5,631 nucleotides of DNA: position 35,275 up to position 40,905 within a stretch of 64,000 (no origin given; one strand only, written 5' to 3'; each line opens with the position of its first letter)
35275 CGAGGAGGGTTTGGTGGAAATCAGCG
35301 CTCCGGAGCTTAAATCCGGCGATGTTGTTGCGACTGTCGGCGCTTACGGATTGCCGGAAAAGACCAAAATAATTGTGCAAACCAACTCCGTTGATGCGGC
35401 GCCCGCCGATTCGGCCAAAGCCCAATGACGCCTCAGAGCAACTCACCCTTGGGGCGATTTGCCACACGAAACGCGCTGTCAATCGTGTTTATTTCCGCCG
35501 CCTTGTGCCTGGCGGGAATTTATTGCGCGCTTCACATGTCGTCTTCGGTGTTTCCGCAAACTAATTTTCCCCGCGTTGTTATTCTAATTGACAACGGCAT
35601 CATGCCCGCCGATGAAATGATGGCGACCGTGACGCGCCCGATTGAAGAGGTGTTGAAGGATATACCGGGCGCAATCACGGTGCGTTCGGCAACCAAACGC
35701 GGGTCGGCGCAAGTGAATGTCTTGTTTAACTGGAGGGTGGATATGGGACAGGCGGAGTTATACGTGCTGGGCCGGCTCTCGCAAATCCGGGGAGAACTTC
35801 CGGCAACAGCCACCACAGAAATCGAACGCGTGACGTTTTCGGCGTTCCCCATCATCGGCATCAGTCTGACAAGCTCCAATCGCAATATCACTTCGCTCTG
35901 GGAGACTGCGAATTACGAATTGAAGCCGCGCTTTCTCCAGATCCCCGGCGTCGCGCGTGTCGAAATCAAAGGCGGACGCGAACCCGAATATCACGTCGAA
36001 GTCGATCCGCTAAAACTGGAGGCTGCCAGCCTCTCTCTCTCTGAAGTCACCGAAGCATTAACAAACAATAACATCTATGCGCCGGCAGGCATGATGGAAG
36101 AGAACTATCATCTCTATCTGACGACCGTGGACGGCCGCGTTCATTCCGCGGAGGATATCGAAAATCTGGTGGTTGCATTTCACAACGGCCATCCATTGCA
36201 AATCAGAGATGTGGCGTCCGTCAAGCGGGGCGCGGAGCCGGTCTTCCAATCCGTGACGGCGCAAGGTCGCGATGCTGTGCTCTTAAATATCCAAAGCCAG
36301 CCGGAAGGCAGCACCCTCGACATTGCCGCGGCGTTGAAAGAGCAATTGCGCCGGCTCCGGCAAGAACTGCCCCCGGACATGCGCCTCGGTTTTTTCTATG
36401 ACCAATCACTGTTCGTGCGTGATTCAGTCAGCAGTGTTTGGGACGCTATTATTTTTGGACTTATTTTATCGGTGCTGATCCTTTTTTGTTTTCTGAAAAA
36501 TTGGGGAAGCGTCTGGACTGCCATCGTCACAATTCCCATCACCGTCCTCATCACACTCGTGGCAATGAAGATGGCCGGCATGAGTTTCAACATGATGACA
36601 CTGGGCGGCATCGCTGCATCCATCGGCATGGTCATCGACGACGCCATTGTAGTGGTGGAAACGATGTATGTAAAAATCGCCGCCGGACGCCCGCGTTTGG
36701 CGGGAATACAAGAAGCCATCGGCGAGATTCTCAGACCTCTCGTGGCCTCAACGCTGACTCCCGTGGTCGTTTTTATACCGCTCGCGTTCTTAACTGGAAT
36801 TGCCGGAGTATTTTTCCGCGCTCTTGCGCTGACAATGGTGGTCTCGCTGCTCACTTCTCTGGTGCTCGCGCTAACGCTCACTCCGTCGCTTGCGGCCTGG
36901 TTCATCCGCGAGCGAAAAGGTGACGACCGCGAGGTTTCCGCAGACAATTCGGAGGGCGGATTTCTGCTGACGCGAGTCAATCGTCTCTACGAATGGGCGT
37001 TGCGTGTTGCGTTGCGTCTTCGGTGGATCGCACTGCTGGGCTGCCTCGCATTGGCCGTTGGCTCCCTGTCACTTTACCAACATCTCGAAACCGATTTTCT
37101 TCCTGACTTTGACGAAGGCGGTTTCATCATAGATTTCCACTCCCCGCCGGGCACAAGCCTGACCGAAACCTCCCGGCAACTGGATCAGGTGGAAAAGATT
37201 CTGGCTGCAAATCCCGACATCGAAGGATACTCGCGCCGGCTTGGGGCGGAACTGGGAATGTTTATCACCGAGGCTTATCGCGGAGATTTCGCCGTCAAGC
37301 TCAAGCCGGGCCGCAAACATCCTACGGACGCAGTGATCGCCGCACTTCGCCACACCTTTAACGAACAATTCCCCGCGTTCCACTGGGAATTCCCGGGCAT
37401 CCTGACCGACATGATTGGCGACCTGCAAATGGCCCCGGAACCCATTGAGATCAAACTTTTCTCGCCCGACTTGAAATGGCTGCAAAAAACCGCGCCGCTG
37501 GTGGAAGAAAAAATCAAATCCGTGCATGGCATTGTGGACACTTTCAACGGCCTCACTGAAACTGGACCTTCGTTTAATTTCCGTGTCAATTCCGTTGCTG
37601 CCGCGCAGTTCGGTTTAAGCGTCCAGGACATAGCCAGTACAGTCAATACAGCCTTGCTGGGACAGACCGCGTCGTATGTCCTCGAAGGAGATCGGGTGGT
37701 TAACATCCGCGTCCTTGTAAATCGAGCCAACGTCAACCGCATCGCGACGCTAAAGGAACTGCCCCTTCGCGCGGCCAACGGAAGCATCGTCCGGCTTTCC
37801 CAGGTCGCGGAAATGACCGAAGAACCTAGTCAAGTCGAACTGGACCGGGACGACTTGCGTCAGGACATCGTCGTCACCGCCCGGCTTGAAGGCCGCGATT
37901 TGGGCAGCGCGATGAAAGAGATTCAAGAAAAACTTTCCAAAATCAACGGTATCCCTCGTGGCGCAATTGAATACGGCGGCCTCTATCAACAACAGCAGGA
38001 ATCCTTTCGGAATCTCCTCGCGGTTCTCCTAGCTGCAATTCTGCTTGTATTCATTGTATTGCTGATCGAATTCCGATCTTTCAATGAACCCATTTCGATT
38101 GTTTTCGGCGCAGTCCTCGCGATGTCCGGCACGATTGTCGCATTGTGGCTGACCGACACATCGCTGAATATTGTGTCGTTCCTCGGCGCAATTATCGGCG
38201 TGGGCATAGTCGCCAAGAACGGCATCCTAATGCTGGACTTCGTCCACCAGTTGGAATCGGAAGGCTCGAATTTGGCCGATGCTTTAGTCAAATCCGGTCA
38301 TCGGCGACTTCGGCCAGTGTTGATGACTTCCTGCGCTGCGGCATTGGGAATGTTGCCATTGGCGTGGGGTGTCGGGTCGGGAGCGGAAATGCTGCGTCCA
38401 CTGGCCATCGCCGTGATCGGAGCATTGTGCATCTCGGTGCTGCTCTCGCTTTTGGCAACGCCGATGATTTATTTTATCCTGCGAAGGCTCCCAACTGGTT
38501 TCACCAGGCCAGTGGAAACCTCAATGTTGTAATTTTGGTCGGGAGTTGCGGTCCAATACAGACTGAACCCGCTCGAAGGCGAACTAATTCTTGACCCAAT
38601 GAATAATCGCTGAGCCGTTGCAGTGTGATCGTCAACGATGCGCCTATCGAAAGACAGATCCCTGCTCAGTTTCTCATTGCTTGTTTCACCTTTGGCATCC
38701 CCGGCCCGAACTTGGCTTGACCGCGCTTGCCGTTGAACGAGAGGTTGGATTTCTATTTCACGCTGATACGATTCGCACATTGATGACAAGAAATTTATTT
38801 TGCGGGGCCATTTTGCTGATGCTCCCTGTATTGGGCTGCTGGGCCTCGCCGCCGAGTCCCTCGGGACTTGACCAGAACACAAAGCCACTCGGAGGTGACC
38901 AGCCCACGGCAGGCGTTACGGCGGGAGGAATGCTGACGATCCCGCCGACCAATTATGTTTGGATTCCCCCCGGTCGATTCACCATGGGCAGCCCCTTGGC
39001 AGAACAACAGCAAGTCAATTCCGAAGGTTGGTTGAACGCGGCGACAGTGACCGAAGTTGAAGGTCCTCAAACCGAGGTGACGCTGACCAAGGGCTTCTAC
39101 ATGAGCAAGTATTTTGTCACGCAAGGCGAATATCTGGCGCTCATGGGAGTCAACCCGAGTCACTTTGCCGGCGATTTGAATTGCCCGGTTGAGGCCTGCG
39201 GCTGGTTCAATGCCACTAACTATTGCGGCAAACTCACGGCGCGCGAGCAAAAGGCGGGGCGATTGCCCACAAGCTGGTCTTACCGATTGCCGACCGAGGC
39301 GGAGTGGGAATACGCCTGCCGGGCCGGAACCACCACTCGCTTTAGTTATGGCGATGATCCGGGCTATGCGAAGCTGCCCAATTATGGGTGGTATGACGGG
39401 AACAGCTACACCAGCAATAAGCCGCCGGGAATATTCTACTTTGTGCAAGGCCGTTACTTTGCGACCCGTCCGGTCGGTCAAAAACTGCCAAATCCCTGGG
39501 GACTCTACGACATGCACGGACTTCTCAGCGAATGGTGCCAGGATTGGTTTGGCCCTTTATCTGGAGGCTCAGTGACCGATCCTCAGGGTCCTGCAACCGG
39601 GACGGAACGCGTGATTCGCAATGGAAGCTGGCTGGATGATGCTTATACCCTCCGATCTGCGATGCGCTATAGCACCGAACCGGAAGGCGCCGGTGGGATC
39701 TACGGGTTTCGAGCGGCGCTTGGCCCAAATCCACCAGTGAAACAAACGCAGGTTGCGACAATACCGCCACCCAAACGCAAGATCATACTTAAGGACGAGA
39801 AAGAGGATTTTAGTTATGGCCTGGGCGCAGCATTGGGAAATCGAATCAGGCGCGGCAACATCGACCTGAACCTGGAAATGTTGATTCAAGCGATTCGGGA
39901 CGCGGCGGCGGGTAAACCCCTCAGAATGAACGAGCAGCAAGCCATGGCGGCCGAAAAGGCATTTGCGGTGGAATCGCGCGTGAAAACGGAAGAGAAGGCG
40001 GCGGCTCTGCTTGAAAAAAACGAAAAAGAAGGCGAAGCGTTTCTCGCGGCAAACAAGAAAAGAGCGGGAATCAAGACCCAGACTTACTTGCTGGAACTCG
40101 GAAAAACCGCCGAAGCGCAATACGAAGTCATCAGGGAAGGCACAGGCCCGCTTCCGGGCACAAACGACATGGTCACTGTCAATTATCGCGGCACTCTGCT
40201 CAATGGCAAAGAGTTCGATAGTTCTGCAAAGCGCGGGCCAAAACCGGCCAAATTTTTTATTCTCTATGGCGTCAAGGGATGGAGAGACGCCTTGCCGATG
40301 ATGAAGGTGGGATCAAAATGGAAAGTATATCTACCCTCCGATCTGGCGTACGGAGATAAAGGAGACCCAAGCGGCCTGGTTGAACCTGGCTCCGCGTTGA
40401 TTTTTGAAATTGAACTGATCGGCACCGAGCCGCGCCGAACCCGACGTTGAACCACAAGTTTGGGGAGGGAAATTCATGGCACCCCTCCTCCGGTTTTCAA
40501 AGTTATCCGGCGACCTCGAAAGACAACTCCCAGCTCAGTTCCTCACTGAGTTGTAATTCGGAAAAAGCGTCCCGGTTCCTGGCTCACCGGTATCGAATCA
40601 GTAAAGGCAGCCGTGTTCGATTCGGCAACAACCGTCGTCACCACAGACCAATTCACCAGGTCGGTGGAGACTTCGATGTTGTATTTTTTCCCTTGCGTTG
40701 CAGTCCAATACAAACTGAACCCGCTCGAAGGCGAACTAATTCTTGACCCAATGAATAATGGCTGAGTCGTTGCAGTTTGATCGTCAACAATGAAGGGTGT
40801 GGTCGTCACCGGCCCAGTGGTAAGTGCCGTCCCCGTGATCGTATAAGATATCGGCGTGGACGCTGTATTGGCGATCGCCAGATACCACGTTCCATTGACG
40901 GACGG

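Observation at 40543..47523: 2326-aa S8 subtilase/P-domain/LamG exoprotein immediately downstream of and co-oriented with the pseudopilin operon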

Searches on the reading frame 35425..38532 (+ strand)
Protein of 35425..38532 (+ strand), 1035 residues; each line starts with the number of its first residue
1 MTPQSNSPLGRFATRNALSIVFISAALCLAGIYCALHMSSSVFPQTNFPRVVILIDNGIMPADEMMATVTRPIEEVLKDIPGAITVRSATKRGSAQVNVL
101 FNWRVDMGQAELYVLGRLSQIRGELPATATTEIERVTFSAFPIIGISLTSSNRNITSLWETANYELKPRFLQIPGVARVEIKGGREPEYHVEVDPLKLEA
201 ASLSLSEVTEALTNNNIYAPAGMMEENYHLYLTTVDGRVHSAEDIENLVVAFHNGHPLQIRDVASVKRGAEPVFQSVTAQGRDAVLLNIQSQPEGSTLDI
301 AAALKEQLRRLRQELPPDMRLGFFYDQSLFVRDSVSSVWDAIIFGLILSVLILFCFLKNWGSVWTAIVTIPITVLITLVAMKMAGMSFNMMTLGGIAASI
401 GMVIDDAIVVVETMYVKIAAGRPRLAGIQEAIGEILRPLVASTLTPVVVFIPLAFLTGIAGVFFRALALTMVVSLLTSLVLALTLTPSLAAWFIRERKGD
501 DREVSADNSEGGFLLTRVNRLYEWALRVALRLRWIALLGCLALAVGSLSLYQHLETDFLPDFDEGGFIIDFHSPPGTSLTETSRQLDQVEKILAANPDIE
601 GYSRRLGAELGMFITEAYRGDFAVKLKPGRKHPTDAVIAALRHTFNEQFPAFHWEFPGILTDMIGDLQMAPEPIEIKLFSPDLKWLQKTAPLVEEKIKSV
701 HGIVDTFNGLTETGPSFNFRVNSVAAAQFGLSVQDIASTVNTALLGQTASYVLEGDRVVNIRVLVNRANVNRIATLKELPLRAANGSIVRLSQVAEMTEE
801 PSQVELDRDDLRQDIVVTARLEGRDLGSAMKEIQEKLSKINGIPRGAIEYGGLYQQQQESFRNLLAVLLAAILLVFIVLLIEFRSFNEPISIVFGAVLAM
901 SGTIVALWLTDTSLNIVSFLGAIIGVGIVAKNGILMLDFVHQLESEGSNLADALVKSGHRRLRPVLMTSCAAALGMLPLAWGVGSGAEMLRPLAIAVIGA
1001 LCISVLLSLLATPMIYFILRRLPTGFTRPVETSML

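Call 6: search_protein_families(library=pfam, proteins=[window:35425-38532:+], max_evalue=0.01)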
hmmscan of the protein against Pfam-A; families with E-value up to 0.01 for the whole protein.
window:35425-38532:+ (1035 aa): 1 family
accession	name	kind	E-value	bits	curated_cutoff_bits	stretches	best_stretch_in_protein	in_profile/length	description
PF00873.25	ACR_tran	-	3.5e-234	780.3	28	1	12-1019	4-1020/1021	AcrB/AcrD/AcrF family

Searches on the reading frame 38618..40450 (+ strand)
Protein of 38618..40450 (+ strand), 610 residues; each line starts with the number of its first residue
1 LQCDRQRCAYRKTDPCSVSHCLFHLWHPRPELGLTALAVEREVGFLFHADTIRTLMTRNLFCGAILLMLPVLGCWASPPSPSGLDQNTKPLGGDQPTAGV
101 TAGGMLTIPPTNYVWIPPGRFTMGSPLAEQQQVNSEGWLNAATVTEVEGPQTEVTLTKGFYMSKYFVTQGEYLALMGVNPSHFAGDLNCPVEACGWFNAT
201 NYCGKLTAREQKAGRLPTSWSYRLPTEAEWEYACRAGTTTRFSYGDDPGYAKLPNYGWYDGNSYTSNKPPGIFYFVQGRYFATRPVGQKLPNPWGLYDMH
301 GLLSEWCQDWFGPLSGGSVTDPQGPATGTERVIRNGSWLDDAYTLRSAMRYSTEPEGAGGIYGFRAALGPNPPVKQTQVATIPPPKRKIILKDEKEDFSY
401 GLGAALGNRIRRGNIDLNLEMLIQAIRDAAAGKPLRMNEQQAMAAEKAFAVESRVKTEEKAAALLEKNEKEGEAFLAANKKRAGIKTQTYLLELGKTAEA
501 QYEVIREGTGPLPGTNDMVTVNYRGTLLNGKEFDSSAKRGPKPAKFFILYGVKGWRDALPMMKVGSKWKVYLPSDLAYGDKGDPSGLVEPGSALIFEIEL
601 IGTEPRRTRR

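Call 6: search_protein_families(library=pfam, proteins=[window:38618-40450:+], max_evalue=0.01)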
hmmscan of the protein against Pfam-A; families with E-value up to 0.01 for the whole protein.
window:38618-40450:+ (610 aa): 3 families
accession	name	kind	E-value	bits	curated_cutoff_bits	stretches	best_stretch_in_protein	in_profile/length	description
PF03781.23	FGE-sulfatase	-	1.3e-38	133.6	23.3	1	111-367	3-254/255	Sulfatase-modifying factor enzyme 1-like domain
PF00254.34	FKBP_C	-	3e-20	72.8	21.1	1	514-601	6-94/94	FKBP-type peptidyl-prolyl cis-trans isomerase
PF01346.23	FKBP_N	-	3.6e-16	60.2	22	1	396-487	2-88/97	Domain amino terminal to FKBP-type peptidyl-prolyl isomerase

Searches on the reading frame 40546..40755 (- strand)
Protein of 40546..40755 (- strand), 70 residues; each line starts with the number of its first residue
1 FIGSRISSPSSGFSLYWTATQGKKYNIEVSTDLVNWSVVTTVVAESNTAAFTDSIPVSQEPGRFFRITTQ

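Call 74: search_protein_representatives(alignment_id=A6)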
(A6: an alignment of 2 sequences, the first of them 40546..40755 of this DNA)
Query: 2 sequences, 70 profile positions. Proteins with E-value up to 0.001 (for the whole library): 3999; up to 1e-10: 269; up to 1e-30: 6. The best 150 are listed.
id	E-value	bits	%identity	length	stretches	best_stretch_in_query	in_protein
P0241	2.7e-40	152.1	-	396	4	8-67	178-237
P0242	5.8e-34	131.8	-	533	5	5-67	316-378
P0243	5.0e-32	125.6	-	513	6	11-67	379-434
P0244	5.3e-32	125.5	-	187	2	1-67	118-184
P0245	9.0e-32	124.8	-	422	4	4-69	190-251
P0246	2.4e-31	123.5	-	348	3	11-67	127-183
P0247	3.6e-30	119.7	-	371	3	14-68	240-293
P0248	6.7e-29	115.6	-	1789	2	1-67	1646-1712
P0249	4.9e-27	109.6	-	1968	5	10-70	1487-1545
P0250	5.0e-27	109.6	-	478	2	3-67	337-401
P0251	1.6e-26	108.0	-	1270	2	5-69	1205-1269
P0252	4.6e-26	106.5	-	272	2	1-69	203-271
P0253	6.2e-26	106.1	-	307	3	7-67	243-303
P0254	1.1e-25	105.3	-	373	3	10-67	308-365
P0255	2.8e-25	104.0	-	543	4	8-55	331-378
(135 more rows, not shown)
